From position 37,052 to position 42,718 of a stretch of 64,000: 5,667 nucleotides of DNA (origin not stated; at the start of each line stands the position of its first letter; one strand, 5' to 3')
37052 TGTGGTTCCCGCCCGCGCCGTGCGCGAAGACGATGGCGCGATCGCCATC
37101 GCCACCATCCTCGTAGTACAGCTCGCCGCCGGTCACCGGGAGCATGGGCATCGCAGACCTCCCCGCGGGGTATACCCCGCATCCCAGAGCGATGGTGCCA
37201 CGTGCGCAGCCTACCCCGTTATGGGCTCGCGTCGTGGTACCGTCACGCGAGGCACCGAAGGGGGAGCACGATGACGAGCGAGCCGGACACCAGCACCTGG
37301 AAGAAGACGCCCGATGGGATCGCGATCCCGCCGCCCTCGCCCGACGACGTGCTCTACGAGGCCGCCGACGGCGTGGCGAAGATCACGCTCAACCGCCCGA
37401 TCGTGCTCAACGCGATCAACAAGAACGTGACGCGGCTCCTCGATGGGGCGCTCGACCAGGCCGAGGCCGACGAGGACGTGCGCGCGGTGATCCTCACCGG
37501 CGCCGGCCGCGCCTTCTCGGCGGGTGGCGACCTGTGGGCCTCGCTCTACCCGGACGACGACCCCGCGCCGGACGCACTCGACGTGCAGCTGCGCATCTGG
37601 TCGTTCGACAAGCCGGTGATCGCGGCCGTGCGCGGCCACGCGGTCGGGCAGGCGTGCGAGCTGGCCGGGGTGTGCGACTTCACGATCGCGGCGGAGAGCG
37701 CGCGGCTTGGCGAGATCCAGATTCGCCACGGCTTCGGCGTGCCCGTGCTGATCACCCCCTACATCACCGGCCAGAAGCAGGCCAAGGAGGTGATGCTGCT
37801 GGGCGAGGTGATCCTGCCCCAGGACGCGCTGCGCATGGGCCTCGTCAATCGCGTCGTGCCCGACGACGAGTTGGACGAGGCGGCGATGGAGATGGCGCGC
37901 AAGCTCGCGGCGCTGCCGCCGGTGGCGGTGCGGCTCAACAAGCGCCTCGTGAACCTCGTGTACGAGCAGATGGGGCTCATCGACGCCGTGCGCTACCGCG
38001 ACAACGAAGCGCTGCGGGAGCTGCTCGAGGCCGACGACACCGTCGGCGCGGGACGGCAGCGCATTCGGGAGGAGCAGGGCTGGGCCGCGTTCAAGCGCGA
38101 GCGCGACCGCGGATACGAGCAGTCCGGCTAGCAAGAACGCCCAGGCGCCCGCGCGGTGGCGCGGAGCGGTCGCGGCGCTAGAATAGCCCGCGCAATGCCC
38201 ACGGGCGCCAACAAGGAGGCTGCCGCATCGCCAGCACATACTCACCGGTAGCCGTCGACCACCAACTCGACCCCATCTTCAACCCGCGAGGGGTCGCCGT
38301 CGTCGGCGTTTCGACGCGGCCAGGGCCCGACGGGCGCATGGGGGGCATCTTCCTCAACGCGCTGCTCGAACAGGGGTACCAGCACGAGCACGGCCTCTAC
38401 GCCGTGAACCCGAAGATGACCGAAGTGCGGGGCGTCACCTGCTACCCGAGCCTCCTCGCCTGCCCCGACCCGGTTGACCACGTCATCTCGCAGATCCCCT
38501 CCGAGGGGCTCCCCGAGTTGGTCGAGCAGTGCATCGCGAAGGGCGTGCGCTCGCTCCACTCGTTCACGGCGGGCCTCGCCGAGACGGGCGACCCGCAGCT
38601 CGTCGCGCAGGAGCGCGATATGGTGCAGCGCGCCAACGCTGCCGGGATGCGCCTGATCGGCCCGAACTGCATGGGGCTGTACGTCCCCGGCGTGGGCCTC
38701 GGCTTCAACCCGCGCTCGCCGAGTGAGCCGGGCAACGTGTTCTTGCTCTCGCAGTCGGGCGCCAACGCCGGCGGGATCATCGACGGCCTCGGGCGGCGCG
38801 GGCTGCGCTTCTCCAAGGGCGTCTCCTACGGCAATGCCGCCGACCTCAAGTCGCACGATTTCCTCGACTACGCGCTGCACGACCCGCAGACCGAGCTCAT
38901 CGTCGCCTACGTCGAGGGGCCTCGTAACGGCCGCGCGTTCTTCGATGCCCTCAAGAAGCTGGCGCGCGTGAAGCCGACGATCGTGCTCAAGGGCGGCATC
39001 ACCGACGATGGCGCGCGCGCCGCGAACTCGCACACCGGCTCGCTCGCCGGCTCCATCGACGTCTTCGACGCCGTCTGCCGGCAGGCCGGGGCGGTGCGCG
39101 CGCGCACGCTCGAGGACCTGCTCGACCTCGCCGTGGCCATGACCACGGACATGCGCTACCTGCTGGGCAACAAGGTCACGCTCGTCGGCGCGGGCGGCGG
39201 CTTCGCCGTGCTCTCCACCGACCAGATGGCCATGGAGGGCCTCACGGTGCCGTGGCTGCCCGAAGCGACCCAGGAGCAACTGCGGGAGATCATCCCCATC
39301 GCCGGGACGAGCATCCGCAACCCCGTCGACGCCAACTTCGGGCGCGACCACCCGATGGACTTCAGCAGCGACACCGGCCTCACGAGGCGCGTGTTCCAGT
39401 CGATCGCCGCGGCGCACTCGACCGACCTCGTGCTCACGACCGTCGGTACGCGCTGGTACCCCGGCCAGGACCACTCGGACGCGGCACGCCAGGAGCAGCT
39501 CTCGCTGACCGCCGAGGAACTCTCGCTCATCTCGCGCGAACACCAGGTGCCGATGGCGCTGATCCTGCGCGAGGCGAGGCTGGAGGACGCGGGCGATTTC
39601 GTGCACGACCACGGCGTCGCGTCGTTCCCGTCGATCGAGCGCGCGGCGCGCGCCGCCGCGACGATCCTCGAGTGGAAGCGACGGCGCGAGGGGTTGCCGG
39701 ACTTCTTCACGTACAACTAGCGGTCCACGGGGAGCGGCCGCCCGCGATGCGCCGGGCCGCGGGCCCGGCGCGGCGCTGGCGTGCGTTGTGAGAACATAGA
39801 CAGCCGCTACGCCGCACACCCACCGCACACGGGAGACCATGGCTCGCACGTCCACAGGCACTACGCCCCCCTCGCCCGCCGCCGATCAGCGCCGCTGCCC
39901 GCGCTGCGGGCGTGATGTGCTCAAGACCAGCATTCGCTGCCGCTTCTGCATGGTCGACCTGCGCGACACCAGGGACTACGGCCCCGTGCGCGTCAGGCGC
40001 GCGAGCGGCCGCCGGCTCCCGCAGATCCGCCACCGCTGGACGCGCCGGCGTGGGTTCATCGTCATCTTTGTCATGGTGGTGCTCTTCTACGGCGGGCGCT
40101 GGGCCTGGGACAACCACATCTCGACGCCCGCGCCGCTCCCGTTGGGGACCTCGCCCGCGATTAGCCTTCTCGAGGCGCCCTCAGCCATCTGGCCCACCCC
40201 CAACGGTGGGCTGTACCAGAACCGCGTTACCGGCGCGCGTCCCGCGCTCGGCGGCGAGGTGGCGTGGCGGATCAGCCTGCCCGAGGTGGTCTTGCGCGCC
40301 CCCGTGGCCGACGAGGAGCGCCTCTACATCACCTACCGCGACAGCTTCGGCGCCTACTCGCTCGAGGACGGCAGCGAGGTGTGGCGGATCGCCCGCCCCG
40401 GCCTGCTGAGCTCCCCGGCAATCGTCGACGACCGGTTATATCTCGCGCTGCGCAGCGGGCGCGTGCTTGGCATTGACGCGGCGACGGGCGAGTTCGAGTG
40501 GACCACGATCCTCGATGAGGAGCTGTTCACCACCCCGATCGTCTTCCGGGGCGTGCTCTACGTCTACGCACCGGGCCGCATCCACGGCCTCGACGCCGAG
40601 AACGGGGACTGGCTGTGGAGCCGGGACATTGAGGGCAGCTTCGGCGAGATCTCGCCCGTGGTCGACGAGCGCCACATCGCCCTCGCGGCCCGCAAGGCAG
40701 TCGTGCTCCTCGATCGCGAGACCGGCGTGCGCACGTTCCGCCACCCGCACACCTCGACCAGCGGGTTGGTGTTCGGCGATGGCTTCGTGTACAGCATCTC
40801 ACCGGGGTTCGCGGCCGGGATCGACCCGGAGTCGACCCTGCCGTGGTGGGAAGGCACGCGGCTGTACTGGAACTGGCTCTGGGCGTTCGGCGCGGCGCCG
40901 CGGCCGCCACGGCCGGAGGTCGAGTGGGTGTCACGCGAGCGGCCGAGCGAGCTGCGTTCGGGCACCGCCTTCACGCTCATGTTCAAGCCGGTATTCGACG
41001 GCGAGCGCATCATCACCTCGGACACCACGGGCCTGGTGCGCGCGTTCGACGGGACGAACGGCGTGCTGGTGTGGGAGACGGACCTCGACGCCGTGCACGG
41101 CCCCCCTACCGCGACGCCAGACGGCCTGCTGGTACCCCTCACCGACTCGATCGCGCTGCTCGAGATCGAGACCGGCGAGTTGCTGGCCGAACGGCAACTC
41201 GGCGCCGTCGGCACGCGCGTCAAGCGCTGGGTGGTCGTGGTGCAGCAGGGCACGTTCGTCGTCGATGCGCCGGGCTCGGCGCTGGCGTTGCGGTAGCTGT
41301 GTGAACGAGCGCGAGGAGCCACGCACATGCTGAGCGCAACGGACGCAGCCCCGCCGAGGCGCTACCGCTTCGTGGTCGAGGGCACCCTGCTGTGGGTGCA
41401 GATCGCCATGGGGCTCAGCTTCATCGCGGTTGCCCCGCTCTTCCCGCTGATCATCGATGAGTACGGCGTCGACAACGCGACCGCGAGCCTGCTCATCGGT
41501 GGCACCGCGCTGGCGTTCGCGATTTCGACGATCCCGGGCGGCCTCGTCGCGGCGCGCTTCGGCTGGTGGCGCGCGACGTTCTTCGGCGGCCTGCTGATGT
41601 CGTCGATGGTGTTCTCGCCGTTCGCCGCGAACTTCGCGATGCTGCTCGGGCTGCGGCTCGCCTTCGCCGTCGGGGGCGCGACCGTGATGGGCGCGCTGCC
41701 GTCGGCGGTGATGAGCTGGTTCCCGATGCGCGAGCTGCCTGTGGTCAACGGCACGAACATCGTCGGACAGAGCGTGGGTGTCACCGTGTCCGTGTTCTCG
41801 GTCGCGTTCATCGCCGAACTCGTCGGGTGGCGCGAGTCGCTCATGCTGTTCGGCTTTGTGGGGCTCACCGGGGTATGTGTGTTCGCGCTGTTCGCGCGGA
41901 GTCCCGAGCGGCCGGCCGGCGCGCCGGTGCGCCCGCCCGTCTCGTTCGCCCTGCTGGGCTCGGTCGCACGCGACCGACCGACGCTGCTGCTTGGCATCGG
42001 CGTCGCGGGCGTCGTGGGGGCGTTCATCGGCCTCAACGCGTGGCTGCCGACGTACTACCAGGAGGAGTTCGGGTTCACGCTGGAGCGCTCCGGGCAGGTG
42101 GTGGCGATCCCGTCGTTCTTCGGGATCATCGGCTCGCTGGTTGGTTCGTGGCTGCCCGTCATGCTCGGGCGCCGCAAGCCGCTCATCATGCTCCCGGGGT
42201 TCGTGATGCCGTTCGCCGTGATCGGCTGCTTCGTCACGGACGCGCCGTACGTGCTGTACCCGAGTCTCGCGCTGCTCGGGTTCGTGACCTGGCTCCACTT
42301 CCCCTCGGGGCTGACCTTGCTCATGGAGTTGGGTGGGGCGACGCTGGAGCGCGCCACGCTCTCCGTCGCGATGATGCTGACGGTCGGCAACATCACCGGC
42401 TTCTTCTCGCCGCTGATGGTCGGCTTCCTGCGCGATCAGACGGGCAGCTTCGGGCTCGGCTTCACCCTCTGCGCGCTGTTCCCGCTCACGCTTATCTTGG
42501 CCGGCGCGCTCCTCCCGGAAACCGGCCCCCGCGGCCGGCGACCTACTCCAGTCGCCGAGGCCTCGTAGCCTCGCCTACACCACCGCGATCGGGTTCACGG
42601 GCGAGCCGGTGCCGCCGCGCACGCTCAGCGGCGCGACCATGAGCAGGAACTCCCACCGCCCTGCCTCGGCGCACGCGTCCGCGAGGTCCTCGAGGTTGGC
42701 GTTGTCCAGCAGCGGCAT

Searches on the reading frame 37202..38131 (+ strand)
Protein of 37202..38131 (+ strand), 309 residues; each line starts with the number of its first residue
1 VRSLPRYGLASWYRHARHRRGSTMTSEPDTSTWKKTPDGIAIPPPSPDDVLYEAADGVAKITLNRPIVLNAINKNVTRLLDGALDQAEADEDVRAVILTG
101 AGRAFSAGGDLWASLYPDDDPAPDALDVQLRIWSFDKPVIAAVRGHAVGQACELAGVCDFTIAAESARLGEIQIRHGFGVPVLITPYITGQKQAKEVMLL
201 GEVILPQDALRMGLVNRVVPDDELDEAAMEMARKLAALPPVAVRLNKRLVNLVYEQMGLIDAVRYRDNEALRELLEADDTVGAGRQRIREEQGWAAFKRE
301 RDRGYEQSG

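Call 17: search_protein_families(library=ncbifam, proteins=[window:37202-38131:+], max_evalue=0.00001)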
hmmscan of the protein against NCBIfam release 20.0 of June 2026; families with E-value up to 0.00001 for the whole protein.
window:37202-38131:+ (309 aa): 69 families (the best 25 are shown)
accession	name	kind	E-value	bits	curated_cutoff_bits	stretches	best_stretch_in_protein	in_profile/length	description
NF006140.0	PRK08290.1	subfamily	1.5e-50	172.1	280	2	126-264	112-251/292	enoyl-CoA hydratase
NF051848.1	EnCoAHydtEchA19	equivalog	8.1e-44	150.1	400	1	51-280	3-241/258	enoyl-CoA hydratase EchA19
NF004840.0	PRK06190.1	equivalog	2.1e-42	145.5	253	1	50-288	6-251/260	enoyl-CoA hydratase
NF004475.0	PRK05809.1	subfamily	3.6e-41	141.4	394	1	49-278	5-240/260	short-chain-enoyl-CoA hydratase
NF006128.0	PRK08272.1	subfamily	7.2e-41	140.4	257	2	131-261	127-257/308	crotonase/enoyl-CoA hydratase family protein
NF004634.0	PRK05980.1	equivalog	7.6e-40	136.9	375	1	48-243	3-210/263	crotonase/enoyl-CoA hydratase family protein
NF004517.0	PRK05862.1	equivalog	3e-39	135.1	396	1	49-266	5-226/257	enoyl-CoA hydratase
NF006699.0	PRK09245.1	subfamily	5.2e-39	134.1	354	1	50-251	5-221/266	crotonase/enoyl-CoA hydratase family protein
NF006109.0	PRK08260.1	subfamily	1.5e-38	132.7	320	2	128-254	105-235/296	enoyl-CoA hydratase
NF005637.0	PRK07396.1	equivalog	1.5e-37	129.5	380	1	48-252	13-226/273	1,4-dihydroxy-2-naphthoyl-CoA synthase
TIGR01929.1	menB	equivalog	7e-37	127.4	342.7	1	49-254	3-218/259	1,4-dihydroxy-2-naphthoyl-CoA synthase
NF006007.0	PRK08138.1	subfamily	7.9e-37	127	355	1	53-263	13-227/261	enoyl-CoA hydratase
NF006008.0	PRK08139.1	equivalog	3e-36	125.3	313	1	50-280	13-249/266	enoyl-CoA hydratase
NF006108.0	PRK08259.1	equivalog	8.7e-36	123.7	273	1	49-285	4-243/256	crotonase/enoyl-CoA hydratase family protein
NF007239.0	PRK09674.1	equivalog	1.8e-35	122.6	371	1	49-251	5-212/257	2,3-dehydroadipyl-CoA hydratase PaaF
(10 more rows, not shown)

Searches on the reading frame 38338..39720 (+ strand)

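Call 17: search_protein_families(library=ncbifam, proteins=[window:38338-39720:+], max_evalue=0.00001)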
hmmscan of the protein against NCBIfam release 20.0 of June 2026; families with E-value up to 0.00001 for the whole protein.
window:38338-39720:+ (460 aa): 6 families
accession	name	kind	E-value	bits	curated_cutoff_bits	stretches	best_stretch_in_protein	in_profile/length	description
TIGR02717.1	AcCoA-syn-alpha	equivalog_domain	5e-86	289.1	567.15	1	3-446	24-446/447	acetate--CoA ligase alpha subunit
NF045494.1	AcCoALig_Archglob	equivalog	2.2e-65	221.3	1200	1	6-447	244-663/665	acetate--CoA ligase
NF045493.1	HydDutCoALig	equivalog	9.2e-53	179.8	1300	1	18-332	38-353/698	4-hydroxybutyrate--CoA ligase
NF045492.1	HydPropCoALig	equivalog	9.6e-49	166.3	1300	1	6-333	274-601/700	3-hydroxypropionate--CoA ligase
NF004230.0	PRK05678.1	equivalog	6.2e-08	32.2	336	1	94-192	107-208/291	succinate--CoA ligase subunit alpha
TIGR01019.1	sucCoAalpha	subfamily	9.3e-08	31.8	353.2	1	93-223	104-237/286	succinate--CoA ligase subunit alpha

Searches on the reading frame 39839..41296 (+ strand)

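Call 17: search_protein_families(library=ncbifam, proteins=[window:39839-41296:+], max_evalue=0.00001)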
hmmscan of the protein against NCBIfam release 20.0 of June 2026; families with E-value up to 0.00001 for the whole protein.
window:39839-41296:+ (485 aa): 5 families
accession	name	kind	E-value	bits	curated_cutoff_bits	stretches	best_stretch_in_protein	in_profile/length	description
TIGR03300.1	assembly_YfgL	equivalog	3.8e-21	75.2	285.2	1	191-304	59-173/377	outer membrane protein assembly factor BamB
NF008351.0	PRK11138.1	equivalog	1.4e-15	56.7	423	1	195-263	118-187/394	outer membrane protein assembly factor BamB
NF050114.1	Rv3212_fam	equivalog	4.2e-06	26.2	150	0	393-482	296-389/393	Rv3212 family protein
NF053615.1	SerThrKinAfsKStmc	equivalog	4.5e-06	25.6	1300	0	168-294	501-636/809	protein serine/threonine kinase AfsK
TIGR04528.1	acido_non_PQQ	subfamily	5.8e-06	25.3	650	0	228-265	49-86/493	acido-empty-quinoprotein group A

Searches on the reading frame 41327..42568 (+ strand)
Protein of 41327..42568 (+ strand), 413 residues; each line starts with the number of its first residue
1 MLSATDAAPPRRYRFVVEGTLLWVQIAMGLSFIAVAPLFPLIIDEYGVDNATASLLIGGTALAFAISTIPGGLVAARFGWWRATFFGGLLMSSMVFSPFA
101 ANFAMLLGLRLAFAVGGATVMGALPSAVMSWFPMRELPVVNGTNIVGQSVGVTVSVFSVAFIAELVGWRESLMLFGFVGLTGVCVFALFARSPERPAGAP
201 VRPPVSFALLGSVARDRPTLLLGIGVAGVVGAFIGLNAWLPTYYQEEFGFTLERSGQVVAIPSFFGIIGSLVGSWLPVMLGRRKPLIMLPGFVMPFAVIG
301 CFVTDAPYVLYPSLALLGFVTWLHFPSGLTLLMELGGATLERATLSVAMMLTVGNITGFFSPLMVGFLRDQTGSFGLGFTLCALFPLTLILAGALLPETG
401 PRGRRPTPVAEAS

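Call 17: search_protein_families(library=ncbifam, proteins=[window:41327-42568:+], max_evalue=0.00001)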
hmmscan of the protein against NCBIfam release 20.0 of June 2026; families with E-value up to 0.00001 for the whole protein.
window:41327-42568:+ (413 aa): 6 families
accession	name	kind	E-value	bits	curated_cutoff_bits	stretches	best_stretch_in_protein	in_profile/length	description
TIGR00893.1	2A0114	subfamily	1.5e-20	73.5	395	2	215-387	213-389/399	D-galactonate transporter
TIGR00895.1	2A0115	subfamily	2.7e-13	49.6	418.55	1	211-368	244-397/398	aromatic acid/H+ symport family MFS transporter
TIGR00881.1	2A0104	subfamily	1.6e-12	47.2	407.75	1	230-373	229-374/379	phosphoglycerate transporter protein PgtP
TIGR00896.1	CynX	subfamily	1.1e-11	44.4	406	1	21-376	5-353/355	CynX/NimT family MFS transporter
NF007256.0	PRK09705.1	subfamily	2.1e-08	33.6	312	1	22-391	15-375/393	cyanate transporter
TIGR00894.1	2A0114euk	subfamily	5.1e-06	25.3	626.45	1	53-189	78-218/465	Na(+)-dependent inorganic phosphate cotransporter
